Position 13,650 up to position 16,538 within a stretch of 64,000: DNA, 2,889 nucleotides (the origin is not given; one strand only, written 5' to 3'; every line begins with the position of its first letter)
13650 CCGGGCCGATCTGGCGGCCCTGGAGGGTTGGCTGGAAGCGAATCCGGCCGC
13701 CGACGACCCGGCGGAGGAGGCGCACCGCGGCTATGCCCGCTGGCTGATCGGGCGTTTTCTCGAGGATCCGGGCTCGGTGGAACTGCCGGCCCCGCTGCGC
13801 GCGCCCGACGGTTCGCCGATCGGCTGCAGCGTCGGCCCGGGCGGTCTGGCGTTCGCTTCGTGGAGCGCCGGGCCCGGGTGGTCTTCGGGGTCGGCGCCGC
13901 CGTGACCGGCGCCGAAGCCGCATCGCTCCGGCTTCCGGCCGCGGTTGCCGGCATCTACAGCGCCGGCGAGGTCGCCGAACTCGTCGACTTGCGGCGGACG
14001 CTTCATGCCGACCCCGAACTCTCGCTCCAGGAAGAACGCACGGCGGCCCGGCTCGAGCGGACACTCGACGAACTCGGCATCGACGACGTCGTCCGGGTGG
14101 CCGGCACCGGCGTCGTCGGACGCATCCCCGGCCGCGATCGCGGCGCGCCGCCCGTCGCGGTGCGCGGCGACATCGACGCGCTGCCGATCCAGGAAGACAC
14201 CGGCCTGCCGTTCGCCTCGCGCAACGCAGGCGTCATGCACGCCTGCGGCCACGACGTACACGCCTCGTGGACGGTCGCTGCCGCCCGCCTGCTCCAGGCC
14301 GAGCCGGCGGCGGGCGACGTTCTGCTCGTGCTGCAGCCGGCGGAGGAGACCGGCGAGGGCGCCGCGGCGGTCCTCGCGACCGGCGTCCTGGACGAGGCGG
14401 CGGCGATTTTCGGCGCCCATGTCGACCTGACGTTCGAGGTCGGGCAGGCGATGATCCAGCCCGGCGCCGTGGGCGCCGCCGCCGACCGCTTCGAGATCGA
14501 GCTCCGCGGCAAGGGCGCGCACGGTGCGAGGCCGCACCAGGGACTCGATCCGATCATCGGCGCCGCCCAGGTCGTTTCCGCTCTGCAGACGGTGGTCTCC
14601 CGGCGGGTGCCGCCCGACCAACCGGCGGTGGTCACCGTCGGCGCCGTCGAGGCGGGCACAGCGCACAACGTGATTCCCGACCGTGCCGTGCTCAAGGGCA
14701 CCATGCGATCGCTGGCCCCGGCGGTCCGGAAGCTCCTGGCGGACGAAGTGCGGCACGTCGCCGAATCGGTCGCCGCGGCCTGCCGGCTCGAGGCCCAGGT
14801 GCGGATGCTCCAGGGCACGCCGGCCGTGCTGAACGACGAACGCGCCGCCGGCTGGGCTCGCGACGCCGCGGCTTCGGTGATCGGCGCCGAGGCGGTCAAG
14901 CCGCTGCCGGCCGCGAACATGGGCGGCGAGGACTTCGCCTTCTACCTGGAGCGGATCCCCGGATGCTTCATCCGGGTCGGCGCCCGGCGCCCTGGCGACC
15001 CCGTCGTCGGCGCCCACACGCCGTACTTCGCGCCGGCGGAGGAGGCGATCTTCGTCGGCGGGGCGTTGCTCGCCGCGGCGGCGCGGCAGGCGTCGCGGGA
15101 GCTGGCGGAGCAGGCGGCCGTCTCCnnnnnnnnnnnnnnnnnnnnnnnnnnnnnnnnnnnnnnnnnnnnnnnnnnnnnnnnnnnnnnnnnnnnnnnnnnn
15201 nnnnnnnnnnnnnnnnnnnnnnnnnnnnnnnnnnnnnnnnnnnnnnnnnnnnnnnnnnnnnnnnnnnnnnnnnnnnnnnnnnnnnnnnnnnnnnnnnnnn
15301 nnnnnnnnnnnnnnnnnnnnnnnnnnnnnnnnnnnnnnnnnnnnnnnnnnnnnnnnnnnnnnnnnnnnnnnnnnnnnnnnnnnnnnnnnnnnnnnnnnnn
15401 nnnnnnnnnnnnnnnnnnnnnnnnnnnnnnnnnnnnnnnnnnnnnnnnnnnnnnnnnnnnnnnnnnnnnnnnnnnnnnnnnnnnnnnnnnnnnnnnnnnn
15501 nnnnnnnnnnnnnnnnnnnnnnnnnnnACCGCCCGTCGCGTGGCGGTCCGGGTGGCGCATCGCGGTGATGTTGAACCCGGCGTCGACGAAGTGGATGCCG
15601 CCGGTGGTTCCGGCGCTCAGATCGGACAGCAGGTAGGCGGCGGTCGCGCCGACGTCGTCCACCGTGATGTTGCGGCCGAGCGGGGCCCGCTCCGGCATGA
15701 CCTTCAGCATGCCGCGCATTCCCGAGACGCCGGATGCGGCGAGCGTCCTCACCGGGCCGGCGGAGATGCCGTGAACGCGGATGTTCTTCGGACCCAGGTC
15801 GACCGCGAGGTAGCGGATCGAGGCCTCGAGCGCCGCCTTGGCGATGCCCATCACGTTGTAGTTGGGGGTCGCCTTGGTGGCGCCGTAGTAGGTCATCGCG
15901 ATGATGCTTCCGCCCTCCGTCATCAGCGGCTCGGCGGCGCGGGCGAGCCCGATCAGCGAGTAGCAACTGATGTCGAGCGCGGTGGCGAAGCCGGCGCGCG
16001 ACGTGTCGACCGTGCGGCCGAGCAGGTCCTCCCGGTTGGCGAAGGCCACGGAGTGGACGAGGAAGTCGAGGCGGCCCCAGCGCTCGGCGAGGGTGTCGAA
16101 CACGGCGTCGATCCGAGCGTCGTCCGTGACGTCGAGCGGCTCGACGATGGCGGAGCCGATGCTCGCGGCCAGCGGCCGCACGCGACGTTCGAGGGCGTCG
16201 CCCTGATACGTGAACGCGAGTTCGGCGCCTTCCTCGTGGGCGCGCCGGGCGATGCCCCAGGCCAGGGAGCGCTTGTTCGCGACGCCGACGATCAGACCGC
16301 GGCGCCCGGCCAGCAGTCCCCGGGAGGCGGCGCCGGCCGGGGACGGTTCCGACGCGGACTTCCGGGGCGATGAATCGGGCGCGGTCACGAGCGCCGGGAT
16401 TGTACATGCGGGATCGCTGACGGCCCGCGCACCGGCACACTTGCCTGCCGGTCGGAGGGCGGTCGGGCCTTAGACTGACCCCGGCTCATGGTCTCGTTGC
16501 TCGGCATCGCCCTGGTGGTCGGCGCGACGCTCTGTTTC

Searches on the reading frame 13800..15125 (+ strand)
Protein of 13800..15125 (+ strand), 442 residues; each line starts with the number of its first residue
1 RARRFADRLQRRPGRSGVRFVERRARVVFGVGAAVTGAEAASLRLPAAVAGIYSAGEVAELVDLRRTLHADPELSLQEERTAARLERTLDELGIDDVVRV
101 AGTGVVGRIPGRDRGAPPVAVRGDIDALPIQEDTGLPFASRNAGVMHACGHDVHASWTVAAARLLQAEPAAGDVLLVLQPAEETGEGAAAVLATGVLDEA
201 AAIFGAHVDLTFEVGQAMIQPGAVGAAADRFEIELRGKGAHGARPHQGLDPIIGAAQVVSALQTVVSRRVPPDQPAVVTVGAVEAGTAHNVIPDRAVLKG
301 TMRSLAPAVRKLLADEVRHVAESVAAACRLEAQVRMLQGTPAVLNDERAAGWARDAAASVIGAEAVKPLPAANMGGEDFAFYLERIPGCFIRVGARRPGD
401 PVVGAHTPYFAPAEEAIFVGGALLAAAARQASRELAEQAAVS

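Call 37: search_protein_families(library=pfam, proteins=[window:13800-15125:+])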
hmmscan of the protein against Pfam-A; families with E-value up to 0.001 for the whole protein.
window:13800-15125:+ (442 aa): 2 families
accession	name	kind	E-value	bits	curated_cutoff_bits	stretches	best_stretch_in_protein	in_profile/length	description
PF01546.33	Peptidase_M20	-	4e-35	122.1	24.6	1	120-429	1-205/206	Peptidase family M20/M25/M40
PF07687.19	M20_dimer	-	1.3e-10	41.6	21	1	230-325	8-103/107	Peptidase dimerisation domain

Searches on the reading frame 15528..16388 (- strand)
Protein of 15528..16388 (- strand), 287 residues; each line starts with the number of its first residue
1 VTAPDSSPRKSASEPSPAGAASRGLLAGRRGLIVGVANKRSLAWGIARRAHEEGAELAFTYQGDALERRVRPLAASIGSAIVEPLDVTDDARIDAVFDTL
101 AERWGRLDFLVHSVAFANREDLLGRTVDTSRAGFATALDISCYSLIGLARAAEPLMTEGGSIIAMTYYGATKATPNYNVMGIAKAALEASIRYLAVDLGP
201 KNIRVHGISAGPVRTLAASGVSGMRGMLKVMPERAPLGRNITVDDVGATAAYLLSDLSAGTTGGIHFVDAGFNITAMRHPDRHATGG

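Call 21: find_encoding_contigs(protein=window:15528-16388:-, flank=10000, max_places=10)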
Protein seq(287 aa) (287 aa): no gene with exactly this product is on record in the collection.
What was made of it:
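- Tried and rejected: An exact-protein look-up of FabI to find the source contig returned nothing on record (call 21).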

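Call 37: search_protein_families(library=pfam, proteins=[window:15528-16388:-])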
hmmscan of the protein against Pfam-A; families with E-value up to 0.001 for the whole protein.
window:15528-16388:- (287 aa): 2 families
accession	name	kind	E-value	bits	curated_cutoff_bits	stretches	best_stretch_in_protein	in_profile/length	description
PF13561.12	adh_short_C2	-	2.5e-89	299.3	27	1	35-273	1-236/236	Enoyl-(Acyl carrier protein) reductase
PF00106.31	adh_short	-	1.2e-19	71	26.6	1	40-217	10-186/195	short chain dehydrogenase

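Call 58: find_related_loci(query=window:15528-16298:-, collection=metagenome_contigs, flank=4000)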
Query window:15528-16298:- (257 aa) in metagenome_contigs; peptide patterns used: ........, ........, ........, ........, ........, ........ (x = any residue, [..] = any of these).
600 stretches matched a pattern (row limit reached: there are more); 587 encode a relative of the query (tblastn E <= 1e-3); the best 80 are kept; 80 distinct loci.
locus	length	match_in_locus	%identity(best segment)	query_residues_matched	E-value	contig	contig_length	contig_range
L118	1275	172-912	73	1-247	1e-126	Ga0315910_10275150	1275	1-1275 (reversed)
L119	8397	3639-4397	68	1-253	1e-112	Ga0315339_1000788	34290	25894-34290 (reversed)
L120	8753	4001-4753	61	1-251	1e-103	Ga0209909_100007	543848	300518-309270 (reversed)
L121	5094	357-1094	67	1-246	2e-103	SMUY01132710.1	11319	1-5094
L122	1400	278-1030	61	1-251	4e-111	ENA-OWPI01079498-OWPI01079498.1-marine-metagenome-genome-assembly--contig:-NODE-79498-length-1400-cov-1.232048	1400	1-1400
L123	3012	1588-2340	61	1-251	6e-104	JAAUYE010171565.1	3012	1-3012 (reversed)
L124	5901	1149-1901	60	1-251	1e-101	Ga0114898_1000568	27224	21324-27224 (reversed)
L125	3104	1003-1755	59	1-251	3e-103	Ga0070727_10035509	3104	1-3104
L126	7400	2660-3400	61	1-247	3e-101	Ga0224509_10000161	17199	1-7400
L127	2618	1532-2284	59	1-251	2e-104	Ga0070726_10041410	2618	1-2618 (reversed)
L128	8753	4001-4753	60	1-251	3e-100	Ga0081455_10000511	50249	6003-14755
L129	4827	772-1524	60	1-251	3e-100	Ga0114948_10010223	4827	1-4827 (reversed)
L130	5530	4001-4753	57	1-251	3e-99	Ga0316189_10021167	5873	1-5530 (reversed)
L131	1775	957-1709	59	1-251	2e-105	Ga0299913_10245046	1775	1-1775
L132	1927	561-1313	58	1-251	1e-104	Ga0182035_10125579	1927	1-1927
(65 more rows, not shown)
